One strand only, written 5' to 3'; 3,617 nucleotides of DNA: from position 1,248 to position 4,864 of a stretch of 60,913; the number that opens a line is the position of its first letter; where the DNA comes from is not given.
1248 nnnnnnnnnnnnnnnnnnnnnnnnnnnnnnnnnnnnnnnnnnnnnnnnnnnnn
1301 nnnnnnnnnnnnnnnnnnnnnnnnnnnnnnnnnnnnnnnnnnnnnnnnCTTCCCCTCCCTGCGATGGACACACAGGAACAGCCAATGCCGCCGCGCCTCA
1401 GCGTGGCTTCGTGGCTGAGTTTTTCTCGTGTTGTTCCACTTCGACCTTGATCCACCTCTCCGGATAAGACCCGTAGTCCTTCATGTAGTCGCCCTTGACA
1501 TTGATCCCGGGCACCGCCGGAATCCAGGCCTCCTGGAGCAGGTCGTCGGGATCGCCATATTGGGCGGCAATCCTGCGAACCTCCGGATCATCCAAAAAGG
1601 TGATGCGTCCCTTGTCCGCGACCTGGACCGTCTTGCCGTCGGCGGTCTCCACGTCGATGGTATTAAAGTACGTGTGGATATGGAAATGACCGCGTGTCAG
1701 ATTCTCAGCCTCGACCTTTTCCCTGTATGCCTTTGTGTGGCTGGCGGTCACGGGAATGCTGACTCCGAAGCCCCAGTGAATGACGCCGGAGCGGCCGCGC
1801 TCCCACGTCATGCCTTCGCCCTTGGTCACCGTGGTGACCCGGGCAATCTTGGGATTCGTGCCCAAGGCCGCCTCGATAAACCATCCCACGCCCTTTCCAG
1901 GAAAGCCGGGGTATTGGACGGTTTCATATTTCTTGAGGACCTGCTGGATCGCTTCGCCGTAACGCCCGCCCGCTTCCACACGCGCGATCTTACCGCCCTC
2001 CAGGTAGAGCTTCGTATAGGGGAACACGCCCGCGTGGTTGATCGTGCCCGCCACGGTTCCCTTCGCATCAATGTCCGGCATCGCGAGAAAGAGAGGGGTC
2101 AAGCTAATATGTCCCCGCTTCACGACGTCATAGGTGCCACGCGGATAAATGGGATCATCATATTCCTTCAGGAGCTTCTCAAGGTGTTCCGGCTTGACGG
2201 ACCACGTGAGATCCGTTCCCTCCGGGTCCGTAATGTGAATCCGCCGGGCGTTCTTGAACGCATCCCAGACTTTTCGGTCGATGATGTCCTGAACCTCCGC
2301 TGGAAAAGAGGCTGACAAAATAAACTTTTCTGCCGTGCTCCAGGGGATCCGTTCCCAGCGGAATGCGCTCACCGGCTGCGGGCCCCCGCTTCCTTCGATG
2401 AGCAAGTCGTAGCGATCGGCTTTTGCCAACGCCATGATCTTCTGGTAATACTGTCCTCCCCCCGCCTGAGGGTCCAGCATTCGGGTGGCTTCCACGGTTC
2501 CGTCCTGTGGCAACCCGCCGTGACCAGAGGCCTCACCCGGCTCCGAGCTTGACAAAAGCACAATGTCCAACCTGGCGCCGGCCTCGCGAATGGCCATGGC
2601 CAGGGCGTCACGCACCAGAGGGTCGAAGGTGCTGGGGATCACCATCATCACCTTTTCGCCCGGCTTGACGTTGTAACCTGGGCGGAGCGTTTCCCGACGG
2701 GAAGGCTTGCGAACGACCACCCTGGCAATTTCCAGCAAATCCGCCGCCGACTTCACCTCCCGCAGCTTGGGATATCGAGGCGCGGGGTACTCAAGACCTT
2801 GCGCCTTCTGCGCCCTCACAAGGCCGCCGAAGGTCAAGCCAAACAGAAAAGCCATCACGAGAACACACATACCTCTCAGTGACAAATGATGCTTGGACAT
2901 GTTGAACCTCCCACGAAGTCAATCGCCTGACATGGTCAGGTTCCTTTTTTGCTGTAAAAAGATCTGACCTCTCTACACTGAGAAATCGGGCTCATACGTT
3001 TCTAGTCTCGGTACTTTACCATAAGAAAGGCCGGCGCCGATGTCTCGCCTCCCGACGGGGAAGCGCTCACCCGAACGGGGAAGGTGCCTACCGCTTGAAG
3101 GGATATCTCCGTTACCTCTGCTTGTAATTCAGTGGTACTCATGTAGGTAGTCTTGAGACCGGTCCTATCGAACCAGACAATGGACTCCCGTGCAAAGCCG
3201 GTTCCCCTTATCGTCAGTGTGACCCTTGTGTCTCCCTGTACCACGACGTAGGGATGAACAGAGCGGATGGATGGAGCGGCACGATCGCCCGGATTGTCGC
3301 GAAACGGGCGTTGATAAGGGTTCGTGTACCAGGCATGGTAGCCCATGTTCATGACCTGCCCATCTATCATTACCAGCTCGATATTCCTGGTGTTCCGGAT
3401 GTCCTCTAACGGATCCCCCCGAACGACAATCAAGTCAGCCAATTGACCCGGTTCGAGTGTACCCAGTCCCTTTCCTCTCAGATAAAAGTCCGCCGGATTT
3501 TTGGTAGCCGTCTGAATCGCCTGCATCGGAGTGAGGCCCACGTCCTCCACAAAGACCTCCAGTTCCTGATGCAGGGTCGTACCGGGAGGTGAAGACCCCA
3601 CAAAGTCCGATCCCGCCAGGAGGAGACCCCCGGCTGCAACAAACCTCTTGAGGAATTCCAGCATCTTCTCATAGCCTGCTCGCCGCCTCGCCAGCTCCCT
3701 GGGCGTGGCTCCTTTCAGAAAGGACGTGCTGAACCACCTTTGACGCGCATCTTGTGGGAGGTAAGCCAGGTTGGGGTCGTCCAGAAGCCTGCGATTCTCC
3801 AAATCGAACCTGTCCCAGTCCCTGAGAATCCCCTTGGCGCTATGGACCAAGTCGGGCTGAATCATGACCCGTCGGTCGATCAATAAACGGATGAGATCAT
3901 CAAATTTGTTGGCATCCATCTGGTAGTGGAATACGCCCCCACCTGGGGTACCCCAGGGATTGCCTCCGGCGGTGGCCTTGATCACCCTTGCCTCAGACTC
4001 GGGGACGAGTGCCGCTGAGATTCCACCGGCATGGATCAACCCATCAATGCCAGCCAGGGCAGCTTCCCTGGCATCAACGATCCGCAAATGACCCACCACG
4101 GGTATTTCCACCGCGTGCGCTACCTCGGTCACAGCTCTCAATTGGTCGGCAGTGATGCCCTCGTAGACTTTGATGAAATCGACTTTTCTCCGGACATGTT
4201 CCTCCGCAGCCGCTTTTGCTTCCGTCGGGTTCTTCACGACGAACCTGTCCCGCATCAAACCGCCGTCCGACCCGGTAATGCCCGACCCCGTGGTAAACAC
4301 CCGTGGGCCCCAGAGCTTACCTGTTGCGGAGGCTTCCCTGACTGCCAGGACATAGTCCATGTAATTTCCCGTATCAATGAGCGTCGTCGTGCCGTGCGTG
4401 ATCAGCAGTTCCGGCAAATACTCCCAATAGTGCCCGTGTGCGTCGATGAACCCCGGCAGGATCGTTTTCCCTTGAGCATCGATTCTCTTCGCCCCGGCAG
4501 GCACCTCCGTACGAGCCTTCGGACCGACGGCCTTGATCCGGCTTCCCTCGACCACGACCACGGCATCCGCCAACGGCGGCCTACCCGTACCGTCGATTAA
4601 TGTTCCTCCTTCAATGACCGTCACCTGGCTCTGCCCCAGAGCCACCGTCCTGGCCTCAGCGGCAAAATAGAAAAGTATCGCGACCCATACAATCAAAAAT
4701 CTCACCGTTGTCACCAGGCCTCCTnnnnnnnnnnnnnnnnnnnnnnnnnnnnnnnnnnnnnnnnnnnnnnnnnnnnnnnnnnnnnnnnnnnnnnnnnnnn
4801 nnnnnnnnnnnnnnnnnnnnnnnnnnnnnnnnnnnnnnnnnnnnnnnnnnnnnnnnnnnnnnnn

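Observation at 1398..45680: Four paralogues (five domain copies) of an uncharacterised exported protein family scattered through the island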

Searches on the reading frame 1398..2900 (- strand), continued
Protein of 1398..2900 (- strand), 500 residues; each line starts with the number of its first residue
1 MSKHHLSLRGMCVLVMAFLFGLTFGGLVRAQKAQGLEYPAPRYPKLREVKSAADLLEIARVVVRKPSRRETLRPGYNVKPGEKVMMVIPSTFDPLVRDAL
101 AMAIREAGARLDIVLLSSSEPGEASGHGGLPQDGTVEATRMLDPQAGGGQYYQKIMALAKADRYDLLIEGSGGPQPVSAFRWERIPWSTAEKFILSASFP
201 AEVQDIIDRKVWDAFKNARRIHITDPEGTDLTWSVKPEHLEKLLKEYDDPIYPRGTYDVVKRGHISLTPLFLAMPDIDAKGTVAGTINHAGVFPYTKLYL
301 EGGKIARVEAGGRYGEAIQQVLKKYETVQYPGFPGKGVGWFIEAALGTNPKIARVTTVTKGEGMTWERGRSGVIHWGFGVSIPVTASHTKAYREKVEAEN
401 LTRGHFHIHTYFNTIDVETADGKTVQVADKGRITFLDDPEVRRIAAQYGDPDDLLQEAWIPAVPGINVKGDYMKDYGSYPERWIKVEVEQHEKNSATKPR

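Call 75: search_protein_families(library=ncbifam, proteins=[L009:7624-8241:+], max_evalue=0.001)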
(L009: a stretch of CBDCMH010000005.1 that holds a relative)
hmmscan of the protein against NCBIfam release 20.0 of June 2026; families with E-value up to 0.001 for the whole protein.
L009:7624-8241:+ (205 aa): 0 families

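Call 88: find_encoding_contigs(protein=P0110, flank=7000, max_places=1)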
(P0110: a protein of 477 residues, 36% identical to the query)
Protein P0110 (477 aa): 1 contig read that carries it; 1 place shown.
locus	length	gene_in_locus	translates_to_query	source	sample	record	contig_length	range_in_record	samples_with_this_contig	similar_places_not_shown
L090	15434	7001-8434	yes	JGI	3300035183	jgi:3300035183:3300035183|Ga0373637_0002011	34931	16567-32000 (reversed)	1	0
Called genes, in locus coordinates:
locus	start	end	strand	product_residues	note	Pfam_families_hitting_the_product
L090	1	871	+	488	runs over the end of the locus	PF01979:Amidohydro_1, PF07969:Amidohydro_3 (weak)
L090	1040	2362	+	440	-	PF07690:MFS_1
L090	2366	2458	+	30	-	-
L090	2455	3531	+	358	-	PF04909:Amidohydro_2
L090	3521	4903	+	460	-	PF07690:MFS_1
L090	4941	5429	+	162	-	PF13474:SnoaL_3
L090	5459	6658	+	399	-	PF24981:Beta-prop_ATRN-LZTR1, PF13415:Beta-prop_FBX42 (weak), PF13854:Kelch_HCF (weak), PF24681:Kelch_KLHDC2_KLHL20_DRC7, PF13415:Beta-prop_FBX42, PF24981:Beta-prop_ATRN-LZTR1, PF24681:Kelch_KLHDC2_KLHL20_DRC7, PF01344:Kelch_1, +6 more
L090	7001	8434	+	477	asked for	-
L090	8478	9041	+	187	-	PF09098:Dehyd-heme_bind (faint), PF14520:HHH_5 (faint), PF12836:HHH_3, PF00633:HHH (faint), PF03934:T2SSK (weak)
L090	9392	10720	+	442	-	PF07690:MFS_1, PF12832:MFS_1_like, PF07690:MFS_1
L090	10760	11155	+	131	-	PF13474:SnoaL_3, PF14534:DUF4440 (weak)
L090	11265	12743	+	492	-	PF04909:Amidohydro_2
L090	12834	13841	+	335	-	PF00296:Bac_luciferase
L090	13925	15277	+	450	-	PF01738:DLH (faint), PF06500:FrsA-like (weak)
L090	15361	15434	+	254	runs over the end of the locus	PF01738:DLH (weak), PF12146:Hydrolase_4 (faint)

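Call 89: find_encoding_contigs(protein=P0111, flank=7000, max_places=1)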
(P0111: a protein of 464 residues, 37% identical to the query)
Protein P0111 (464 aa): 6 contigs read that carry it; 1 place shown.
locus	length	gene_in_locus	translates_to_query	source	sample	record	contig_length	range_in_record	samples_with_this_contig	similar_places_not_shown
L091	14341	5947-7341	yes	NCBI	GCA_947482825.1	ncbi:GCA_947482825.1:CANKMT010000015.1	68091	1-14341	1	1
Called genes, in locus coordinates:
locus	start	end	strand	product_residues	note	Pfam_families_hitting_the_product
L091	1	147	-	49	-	?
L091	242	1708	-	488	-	PF05138:PaaA_PaaC (weak)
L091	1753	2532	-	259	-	PF00378:ECH_1, PF16113:ECH_2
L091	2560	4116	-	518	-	PF00501:AMP-binding, PF13193:AMP-binding_C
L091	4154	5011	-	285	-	PF09339:HTH_IclR, PF01978:TrmB (weak), PF12802:MarR_2 (weak), PF01614:IclR_C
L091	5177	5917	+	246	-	PF00106:adh_short, PF08659:KR (weak), PF13561:adh_short_C2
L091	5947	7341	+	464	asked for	-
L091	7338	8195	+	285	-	PF02668:TauD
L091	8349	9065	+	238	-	PF00392:GntR, PF07729:FCD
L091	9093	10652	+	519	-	PF01039:Carboxyl_trans, PF03255:ACCA (weak)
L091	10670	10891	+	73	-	PF00364:Biotin_lipoyl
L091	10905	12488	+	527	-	PF01039:Carboxyl_trans, PF03255:ACCA (faint)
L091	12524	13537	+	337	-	PF13379:NMT1_2 (weak)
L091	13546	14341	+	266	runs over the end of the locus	PF00005:ABC_tran, PF13304:AAA_21 (faint), PF00004:AAA (faint)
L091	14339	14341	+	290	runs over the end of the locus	PF00528:BPD_transp_1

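Call 90: find_encoding_contigs(protein=P0117, flank=7000, max_places=1)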
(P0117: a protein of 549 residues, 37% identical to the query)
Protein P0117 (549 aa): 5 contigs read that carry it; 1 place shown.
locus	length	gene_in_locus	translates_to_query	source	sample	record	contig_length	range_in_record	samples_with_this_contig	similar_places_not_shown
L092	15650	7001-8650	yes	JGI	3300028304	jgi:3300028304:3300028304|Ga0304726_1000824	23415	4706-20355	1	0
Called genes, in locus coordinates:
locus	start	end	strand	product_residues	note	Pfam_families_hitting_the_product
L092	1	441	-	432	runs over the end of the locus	PF06808:DctM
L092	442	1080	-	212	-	PF04290:DctQ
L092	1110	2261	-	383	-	PF03480:DctP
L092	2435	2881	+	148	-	PF00903:Glyoxalase, PF13669:Glyoxalase_4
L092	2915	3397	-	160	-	PF07883:Cupin_2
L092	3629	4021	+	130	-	PF01982:CTP-dep_RFKase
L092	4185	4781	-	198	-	PF04677:CwfJ_C_1 (weak), PF11969:DcpS_C (weak), PF26217:GDPGP1_N (weak), PF01230:HIT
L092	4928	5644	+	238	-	PF00926:DHBP_synthase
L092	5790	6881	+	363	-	PF00296:Bac_luciferase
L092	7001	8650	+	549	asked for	-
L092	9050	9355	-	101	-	PF00724:Oxidored_FMN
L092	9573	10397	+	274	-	PF00106:adh_short, PF08659:KR, PF13561:adh_short_C2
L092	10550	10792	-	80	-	-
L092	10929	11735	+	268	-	PF05368:NmrA, PF13460:NAD_binding_10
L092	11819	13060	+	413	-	PF00296:Bac_luciferase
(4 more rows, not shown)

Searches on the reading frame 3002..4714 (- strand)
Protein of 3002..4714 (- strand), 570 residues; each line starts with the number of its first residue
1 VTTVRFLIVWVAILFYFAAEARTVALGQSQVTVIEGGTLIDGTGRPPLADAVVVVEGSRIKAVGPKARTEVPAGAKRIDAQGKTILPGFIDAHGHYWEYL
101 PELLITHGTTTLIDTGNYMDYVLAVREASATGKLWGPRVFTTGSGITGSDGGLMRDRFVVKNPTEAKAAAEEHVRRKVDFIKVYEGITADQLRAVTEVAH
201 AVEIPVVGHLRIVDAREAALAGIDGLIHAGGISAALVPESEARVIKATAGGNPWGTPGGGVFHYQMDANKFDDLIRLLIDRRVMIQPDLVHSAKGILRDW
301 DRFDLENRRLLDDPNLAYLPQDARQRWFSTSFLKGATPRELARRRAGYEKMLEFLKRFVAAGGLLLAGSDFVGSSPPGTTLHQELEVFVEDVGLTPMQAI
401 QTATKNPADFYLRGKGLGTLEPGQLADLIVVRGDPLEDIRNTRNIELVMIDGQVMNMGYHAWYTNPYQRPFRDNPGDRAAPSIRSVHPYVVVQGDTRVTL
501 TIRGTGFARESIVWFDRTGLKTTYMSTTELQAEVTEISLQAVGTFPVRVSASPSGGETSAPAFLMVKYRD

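Call 16: search_protein_families(library=pfam, proteins=[window:3002-4714:-], max_evalue=0.001)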
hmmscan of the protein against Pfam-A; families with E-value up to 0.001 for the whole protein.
window:3002-4714:- (570 aa): 4 families
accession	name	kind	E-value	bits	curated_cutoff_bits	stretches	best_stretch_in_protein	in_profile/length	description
PF01979.26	Amidohydro_1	-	6.6e-21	75.4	25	1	84-454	1-344/345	Amidohydrolase family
PF07969.17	Amidohydro_3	-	2.1e-14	54.3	29.7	2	342-454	344-470/472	Amidohydrolase family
PF01833.30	TIG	-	3.1e-05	24.3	20.9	1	481-554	1-73/84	IPT/TIG domain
PF20144.5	TIG_SUH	-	0.00039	21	24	0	491-534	9-52/94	TIG domain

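Call 75: search_protein_families(library=ncbifam, proteins=[window:3002-4714:-], max_evalue=0.001)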
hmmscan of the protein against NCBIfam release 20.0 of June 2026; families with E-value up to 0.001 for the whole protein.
window:3002-4714:- (570 aa): 47 families (the best 25 are shown)
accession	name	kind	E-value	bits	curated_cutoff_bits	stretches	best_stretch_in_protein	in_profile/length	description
NF051886.1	XaaProDiPepCaul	equivalog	2.1e-36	125.8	500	3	354-455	299-397/398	Xaa-Pro dipeptidase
NF058597.1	CoaZ_rpt_PGGG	domain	5.4e-19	68.1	30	1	480-562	2-84/88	choice-of-anchor Z repeating domain-containing protein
NF006056.0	PRK08204.1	subfamily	2.3e-15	56.3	391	1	32-98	5-69/449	hypothetical protein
NF006689.0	PRK09237.1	equivalog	9.9e-14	50.7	371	1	32-116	5-93/383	amidohydrolase/deacetylase family metallohydrolase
TIGR01224.1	hutI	equivalog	1.4e-13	50.5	298.15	1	49-95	2-48/377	imidazolonepropionase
NF011990.0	PRK15446.2-6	subfamily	1.2e-11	43.9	233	1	32-98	3-68/390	alpha-D-ribose 1-methylphosphonate 5-triphosphate diphosphatase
TIGR02318.1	phosphono_phnM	equivalog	1.8e-10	40.3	390.55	2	50-98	15-59/376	phosphonate metabolism protein PhnM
NF011989.0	PRK15446.2-5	equivalog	6.9e-10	38.2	565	1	48-94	18-61/385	alpha-D-ribose 1-methylphosphonate 5-triphosphate diphosphatase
NF006055.0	PRK08203.1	equivalog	1.9e-09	36.6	532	1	46-100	22-75/455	8-oxoguanine deaminase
TIGR01178.1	ade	equivalog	7.1e-09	34.7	472.5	1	51-95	20-58/552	adenine deaminase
NF006679.0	PRK09228.1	subfamily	1.1e-08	34.3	351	1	49-96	30-79/433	guanine deaminase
TIGR02033.1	D-hydantoinase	equivalog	1.6e-08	34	393.25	1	33-96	2-60/454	dihydropyrimidinase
NF009060.0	PRK12394.1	equivalog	7.2e-08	31.6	442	0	33-116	6-92/381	metallo-dependent hydrolase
TIGR00857.1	pyrC_multi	subfamily_domain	7.3e-08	31.8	279.05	1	51-98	6-50/412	dihydroorotase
NF006560.0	PRK09061.1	subfamily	8.2e-08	31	340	1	22-97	18-88/517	amidohydrolase family protein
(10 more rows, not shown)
